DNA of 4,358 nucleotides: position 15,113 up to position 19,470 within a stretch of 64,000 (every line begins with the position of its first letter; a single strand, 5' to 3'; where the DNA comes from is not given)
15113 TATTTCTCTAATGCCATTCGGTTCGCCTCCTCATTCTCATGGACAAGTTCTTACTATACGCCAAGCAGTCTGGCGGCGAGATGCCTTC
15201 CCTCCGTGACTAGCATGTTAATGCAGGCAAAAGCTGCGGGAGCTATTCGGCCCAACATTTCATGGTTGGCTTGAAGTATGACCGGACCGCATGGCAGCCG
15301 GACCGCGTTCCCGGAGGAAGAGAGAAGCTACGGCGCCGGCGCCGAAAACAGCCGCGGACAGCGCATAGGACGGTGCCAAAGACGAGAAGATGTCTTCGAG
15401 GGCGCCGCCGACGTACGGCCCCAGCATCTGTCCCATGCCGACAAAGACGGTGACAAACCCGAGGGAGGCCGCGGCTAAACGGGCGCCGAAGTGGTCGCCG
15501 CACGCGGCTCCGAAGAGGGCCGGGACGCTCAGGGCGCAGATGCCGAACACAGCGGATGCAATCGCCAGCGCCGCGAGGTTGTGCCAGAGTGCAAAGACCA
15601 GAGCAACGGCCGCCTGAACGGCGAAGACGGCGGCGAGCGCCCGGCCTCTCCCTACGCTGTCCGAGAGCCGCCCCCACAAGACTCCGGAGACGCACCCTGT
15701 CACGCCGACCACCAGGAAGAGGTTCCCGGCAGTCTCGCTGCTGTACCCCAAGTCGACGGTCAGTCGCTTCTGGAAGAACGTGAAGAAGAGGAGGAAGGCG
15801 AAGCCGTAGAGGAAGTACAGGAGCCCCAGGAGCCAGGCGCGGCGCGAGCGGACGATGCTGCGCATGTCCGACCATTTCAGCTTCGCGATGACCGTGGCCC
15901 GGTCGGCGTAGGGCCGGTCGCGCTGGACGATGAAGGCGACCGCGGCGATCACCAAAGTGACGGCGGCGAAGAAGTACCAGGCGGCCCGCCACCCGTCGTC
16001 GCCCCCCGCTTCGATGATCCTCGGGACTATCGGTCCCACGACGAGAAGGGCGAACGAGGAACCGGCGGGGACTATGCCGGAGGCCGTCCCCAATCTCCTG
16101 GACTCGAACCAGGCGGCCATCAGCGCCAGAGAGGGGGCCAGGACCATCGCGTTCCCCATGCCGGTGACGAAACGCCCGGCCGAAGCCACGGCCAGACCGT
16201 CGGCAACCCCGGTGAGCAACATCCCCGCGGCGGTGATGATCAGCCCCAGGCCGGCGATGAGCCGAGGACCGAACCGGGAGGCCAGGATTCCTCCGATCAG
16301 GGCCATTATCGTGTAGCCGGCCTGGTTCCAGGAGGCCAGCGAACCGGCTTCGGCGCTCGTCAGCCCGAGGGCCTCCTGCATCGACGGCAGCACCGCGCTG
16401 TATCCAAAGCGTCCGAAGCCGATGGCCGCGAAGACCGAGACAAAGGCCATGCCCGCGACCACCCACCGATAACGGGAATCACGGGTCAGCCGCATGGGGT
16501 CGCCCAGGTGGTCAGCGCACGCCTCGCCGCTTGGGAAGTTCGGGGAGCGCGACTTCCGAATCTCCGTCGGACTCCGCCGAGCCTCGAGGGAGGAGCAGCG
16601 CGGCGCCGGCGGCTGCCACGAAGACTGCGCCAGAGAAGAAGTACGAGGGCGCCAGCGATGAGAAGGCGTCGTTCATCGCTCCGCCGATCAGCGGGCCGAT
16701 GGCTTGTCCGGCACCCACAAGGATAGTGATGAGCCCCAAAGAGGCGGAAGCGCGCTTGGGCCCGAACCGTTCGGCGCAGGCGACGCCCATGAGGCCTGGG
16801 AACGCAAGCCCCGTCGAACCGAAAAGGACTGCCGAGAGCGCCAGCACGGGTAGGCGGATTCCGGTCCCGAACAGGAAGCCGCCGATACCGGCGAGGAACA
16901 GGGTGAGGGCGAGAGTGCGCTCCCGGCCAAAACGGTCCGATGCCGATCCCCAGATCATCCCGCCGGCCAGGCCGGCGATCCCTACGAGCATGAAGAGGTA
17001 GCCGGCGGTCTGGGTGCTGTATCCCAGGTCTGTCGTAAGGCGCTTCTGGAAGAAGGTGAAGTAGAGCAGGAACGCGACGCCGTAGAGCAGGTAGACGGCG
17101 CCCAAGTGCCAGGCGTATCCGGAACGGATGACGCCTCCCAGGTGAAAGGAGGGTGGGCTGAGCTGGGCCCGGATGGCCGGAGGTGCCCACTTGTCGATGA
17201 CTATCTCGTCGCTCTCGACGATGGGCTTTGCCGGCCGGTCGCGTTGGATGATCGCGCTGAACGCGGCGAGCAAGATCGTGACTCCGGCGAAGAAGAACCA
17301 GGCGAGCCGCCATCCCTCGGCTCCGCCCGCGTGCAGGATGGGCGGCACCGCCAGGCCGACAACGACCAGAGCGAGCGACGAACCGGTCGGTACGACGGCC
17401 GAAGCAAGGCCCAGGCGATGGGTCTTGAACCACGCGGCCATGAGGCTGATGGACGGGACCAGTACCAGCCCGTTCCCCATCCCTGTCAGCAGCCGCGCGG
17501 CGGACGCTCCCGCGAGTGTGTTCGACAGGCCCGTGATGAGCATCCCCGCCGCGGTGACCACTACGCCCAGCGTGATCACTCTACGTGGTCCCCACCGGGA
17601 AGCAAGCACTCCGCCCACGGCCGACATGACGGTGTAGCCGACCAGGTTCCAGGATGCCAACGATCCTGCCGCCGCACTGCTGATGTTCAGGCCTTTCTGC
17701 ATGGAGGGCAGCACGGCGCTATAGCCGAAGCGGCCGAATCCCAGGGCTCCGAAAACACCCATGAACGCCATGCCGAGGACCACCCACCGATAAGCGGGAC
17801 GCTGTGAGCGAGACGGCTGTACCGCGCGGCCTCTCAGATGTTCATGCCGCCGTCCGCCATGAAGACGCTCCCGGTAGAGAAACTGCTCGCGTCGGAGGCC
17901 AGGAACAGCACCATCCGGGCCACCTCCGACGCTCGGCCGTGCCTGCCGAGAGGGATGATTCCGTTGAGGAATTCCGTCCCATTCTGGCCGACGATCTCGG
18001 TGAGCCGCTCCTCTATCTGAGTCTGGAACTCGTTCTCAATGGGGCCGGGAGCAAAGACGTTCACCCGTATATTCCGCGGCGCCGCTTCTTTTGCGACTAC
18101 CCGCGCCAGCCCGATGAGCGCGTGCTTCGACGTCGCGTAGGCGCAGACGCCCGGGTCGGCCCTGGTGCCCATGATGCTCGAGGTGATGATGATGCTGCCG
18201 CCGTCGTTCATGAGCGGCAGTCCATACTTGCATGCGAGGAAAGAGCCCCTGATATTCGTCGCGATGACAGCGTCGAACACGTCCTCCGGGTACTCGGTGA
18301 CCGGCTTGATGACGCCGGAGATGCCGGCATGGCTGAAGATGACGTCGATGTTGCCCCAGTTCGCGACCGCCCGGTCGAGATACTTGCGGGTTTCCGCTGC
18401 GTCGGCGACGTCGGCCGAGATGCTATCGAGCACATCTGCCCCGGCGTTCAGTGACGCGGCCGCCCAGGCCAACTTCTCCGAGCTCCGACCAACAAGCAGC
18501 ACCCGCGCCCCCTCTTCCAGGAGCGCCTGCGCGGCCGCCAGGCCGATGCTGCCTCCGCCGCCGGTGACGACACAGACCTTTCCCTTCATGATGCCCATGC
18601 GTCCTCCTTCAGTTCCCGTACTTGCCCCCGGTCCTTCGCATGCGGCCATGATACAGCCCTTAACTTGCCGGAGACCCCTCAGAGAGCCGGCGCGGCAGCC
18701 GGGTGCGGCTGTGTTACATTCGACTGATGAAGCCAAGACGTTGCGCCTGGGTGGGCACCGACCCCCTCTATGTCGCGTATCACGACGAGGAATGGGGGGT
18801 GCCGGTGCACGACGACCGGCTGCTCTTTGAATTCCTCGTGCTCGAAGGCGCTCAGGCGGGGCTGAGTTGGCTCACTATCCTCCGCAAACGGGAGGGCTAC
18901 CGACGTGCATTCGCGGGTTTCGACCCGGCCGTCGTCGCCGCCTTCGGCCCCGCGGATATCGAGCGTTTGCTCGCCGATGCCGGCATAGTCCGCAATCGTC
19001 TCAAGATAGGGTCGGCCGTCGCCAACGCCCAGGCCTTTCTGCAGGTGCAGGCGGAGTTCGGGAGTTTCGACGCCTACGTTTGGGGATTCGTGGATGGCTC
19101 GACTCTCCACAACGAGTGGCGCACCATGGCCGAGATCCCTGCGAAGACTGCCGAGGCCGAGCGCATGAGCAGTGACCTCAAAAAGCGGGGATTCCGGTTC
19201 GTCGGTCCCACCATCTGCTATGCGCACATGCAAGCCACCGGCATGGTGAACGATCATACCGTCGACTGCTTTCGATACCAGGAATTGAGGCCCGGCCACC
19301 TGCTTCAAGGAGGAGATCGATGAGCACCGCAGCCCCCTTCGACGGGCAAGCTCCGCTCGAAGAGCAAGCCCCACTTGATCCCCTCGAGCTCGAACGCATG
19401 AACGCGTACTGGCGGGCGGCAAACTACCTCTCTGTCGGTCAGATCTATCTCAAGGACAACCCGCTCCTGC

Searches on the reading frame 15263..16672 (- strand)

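Call 28: search_protein_families(library=pfam, proteins=[window:15263-16672:-], max_evalue=0.00001)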
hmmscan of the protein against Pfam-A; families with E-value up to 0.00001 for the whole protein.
window:15263-16672:- (470 aa): 2 families
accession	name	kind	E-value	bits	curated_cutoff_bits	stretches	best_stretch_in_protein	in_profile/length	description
PF07690.21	MFS_1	-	6.8e-45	153.9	33.4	2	80-300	4-225/347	Major Facilitator Superfamily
PF06779.20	MFS_4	-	2.7e-31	109.7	26.3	1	82-448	3-361/364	Uncharacterised MFS-type transporter YbfB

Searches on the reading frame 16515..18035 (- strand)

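Call 28: search_protein_families(library=pfam, proteins=[window:16515-18035:-], max_evalue=0.00001)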
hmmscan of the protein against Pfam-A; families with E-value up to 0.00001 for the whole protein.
window:16515-18035:- (507 aa): 2 families
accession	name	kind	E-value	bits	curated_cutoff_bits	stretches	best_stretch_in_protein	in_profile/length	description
PF07690.21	MFS_1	-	5.3e-44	151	33.4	2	95-355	5-251/347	Major Facilitator Superfamily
PF06779.20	MFS_4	-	5.6e-28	98.7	26.3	2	297-478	183-362/364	Uncharacterised MFS-type transporter YbfB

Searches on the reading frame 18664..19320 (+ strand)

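Call 28: search_protein_families(library=pfam, proteins=[window:18664-19320:+], max_evalue=0.00001)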
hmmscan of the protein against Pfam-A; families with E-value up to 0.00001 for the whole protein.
window:18664-19320:+ (219 aa): 1 family
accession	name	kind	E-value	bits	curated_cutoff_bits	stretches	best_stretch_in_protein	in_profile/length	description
PF03352.18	Adenine_glyco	-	4.6e-84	281.1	25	1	29-204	1-176/177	Methyladenine glycosylase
